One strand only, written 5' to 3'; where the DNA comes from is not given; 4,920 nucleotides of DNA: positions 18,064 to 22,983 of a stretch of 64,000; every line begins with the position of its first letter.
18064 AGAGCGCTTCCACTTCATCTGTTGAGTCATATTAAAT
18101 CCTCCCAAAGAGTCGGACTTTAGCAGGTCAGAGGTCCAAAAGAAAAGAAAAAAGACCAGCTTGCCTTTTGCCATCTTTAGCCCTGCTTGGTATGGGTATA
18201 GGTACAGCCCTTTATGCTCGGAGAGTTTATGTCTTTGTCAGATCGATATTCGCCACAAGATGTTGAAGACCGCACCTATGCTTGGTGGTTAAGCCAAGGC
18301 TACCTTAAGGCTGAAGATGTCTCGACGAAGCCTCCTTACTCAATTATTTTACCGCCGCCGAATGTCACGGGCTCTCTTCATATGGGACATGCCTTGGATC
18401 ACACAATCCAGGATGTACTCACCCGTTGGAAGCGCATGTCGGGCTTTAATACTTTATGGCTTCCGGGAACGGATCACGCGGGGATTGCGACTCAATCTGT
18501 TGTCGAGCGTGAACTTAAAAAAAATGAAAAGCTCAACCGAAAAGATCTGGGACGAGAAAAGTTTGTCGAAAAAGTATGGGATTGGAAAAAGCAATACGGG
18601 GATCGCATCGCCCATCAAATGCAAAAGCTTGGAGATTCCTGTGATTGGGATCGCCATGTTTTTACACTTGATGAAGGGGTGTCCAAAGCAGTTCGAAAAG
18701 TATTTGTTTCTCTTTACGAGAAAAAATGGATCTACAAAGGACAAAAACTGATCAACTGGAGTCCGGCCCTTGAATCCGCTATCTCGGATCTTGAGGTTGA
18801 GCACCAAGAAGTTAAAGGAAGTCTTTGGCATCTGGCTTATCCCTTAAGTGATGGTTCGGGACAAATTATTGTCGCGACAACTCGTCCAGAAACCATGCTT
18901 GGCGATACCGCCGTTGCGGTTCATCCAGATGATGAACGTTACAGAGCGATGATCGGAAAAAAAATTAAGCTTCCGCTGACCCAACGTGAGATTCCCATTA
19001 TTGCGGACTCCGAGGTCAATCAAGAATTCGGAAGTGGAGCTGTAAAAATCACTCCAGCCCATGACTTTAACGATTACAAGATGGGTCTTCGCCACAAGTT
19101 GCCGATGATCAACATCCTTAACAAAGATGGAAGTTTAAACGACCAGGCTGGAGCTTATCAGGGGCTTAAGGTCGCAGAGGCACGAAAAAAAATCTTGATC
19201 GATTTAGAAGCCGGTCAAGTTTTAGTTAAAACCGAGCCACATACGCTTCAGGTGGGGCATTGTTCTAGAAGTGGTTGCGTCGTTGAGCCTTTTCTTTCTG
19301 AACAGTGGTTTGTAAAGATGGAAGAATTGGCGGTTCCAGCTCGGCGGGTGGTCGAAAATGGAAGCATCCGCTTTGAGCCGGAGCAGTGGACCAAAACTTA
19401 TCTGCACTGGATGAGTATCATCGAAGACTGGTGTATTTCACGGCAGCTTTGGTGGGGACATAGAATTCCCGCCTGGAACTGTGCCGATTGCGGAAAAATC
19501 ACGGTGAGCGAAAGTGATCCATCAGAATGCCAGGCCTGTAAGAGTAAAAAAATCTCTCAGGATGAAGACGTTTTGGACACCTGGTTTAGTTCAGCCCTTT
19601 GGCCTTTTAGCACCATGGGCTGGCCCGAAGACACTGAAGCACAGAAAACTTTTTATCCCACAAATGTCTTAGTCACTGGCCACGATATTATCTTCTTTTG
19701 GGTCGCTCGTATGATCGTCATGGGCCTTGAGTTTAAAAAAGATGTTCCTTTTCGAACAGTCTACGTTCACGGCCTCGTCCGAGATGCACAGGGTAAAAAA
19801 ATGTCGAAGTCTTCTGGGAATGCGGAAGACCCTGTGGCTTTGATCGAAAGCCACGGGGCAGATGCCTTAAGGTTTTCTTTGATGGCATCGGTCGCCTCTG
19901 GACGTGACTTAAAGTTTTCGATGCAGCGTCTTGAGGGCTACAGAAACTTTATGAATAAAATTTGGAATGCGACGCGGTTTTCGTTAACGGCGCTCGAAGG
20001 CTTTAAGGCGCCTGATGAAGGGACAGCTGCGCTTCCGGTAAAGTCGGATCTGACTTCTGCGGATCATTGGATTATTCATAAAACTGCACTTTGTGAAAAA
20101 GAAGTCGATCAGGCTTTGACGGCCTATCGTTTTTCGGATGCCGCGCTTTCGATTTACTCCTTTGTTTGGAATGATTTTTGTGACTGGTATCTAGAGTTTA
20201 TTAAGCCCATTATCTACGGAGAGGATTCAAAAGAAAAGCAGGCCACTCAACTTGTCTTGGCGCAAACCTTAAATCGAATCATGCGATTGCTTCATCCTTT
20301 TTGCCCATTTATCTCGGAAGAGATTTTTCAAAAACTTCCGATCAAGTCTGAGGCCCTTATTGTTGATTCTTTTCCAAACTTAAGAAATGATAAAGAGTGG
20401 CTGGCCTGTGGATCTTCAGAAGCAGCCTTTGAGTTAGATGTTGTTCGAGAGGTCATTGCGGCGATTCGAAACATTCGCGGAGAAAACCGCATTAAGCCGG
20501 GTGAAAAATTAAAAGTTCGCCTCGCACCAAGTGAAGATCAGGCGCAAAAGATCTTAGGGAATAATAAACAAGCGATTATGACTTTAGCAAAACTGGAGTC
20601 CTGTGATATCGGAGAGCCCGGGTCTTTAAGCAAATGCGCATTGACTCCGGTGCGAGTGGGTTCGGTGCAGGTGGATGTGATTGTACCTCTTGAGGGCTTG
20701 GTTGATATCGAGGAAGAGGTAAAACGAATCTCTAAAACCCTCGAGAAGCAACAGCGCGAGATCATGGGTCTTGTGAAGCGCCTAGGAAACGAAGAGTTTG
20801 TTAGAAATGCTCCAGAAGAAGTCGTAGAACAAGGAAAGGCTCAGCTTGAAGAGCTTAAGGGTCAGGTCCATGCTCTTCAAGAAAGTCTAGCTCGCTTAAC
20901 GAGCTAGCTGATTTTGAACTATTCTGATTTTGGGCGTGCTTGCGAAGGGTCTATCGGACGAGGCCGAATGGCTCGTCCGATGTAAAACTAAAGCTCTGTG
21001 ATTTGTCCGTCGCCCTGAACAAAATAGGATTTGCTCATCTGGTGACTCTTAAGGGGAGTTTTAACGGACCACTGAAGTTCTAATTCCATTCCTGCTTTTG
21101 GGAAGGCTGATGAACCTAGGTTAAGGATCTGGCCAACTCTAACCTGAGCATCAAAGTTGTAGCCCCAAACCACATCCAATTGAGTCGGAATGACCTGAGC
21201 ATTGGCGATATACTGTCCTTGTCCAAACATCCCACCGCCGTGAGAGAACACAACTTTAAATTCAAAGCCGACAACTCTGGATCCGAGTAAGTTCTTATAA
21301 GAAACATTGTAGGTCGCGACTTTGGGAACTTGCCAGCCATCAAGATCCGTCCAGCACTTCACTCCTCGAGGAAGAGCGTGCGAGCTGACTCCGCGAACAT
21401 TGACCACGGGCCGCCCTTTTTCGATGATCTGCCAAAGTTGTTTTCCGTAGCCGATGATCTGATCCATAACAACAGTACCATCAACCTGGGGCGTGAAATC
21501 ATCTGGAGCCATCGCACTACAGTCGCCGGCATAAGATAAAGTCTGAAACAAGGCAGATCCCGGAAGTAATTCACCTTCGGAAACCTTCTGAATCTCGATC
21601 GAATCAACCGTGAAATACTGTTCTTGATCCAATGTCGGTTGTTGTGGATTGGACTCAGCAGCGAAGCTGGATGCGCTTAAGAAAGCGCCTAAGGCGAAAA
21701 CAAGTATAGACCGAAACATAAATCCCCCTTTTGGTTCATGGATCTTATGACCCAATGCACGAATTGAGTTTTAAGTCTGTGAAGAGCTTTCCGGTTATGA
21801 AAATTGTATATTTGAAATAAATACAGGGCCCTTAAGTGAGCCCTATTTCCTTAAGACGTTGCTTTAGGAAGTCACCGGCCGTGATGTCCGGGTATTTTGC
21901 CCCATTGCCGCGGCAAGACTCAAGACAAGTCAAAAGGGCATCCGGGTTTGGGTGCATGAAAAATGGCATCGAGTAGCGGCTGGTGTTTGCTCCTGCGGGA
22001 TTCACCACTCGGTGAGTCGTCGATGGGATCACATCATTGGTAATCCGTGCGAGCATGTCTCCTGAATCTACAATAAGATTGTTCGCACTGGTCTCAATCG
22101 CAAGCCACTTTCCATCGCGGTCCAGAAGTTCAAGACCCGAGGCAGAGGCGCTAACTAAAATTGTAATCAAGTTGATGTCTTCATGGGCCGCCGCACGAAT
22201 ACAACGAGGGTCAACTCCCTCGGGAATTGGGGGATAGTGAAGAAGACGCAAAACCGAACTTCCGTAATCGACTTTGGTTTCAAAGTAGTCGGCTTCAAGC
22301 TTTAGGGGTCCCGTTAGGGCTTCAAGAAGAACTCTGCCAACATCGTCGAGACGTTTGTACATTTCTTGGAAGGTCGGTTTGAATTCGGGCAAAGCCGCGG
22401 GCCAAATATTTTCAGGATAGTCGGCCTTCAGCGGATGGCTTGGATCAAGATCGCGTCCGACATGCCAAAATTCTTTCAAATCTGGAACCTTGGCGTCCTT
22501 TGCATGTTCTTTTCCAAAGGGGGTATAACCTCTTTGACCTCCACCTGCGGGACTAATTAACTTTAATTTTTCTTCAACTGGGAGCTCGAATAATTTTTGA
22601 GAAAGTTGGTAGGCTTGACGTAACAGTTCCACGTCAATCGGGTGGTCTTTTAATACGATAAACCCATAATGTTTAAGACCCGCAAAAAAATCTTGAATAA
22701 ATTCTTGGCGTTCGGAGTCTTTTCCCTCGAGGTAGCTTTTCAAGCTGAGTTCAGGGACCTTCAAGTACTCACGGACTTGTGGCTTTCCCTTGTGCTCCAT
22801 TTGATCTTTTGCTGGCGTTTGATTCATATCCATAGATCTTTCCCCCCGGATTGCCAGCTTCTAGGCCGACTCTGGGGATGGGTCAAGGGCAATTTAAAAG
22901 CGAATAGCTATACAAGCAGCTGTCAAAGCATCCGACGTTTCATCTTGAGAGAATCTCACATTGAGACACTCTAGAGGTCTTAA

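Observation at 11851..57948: Family of five structured palindromic elements with an invariant asymmetric core, each placed just after a stop codon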

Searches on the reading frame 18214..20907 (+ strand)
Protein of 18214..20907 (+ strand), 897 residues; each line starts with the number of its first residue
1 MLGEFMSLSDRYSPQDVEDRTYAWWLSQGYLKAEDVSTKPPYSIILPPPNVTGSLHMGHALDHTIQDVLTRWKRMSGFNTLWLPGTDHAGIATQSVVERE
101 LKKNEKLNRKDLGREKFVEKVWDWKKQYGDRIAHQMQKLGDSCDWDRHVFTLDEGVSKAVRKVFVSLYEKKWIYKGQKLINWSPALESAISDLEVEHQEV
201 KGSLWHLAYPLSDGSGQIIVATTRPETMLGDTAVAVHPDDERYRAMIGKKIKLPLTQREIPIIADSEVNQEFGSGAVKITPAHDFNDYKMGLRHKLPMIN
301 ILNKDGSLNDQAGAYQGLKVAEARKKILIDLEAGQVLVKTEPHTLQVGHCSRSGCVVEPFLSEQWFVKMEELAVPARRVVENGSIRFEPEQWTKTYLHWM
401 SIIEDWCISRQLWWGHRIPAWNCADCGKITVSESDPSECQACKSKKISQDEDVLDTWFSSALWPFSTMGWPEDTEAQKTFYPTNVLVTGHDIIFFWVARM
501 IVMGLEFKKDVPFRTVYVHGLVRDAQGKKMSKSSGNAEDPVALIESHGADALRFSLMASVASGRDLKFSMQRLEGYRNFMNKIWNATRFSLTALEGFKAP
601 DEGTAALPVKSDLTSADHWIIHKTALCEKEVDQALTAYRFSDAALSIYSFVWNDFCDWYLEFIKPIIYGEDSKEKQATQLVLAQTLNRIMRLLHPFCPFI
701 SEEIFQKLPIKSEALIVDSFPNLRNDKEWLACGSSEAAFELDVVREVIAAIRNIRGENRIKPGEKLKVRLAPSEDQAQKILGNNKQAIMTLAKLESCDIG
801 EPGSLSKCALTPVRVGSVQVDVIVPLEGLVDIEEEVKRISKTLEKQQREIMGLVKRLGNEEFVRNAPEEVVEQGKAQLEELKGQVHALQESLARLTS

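Call 23: search_protein_families(library=ncbifam, proteins=[window:18214-20907:+])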
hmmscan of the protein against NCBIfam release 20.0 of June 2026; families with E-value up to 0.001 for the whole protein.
window:18214-20907:+ (897 aa): 17 families
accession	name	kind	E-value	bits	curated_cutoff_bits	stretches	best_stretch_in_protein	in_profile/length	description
NF004349.1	PRK05729.1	equivalog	0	1224.2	704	1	10-891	2-859/860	valine--tRNA ligase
NF011492.0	PRK14900.1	equivalog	0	1208.1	1783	1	7-896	8-894/1044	valine--tRNA ligase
TIGR00422.1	valS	equivalog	0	1123.5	612.1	1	10-878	3-862/863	valine--tRNA ligase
NF009687.0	PRK13208.1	equivalog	1.4e-182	608.9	738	1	7-799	5-788/801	valine--tRNA ligase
TIGR00392.1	ileS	equivalog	2.1e-116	390.2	621.4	3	442-763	523-841/861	isoleucine--tRNA ligase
NF000540.1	alt_ValS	exception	6e-99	332.1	900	1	13-781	5-810/827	valine--tRNA ligase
NF000258.1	MupB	exception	2.3e-65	221.1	1900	3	438-761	498-809/1033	mupirocin-resistant isoleucine--tRNA ligase MupB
NF008957.0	PRK12300.1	subfamily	3e-63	214.2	677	4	15-243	7-243/946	leucine--tRNA ligase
NF040702.1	ileS_w_GNAT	exception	5.8e-62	209.6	1999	2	255-722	488-970/1100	isoleucine--tRNA ligase, N-acetyltransferase domain-containing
NF000257.1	MupA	exception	4.8e-56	190.1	1900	3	438-715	494-768/1024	mupirocin-resistant isoleucine--tRNA ligase MupA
TIGR00395.1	leuS_arch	equivalog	1.5e-54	185.4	648.5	3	41-241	26-235/938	leucine--tRNA ligase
TIGR00396.1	leuS_bact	equivalog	5e-47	160.5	548.4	3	13-196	2-168/843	leucine--tRNA ligase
NF008900.0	PRK12267.1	equivalog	5.9e-34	117.5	598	2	451-737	222-505/648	methionine--tRNA ligase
TIGR00398.1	metG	equivalog_domain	4.8e-33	114.7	336.35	2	339-713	158-506/530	methionine--tRNA ligase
NF001100.0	PRK00133.1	equivalog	3.4e-22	78.8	587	2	341-712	166-506/676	methionine--tRNA ligase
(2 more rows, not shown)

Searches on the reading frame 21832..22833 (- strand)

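Call 61: search_protein_families(library=pfam, max_evalue=0.00001, proteins=[window:21832-22833:-])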
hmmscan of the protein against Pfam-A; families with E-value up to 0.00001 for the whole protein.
window:21832-22833:- (333 aa): 2 families
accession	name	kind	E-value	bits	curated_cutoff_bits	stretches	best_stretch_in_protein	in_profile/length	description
PF14226.12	DIOX_N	-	4.8e-25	88.9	27.3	1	27-146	2-116/117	non-haem dioxygenase in morphine synthesis N-terminal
PF03171.26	2OG-FeII_Oxy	-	1.5e-18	67.5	23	1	193-295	3-101/101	2OG-Fe(II) oxygenase superfamily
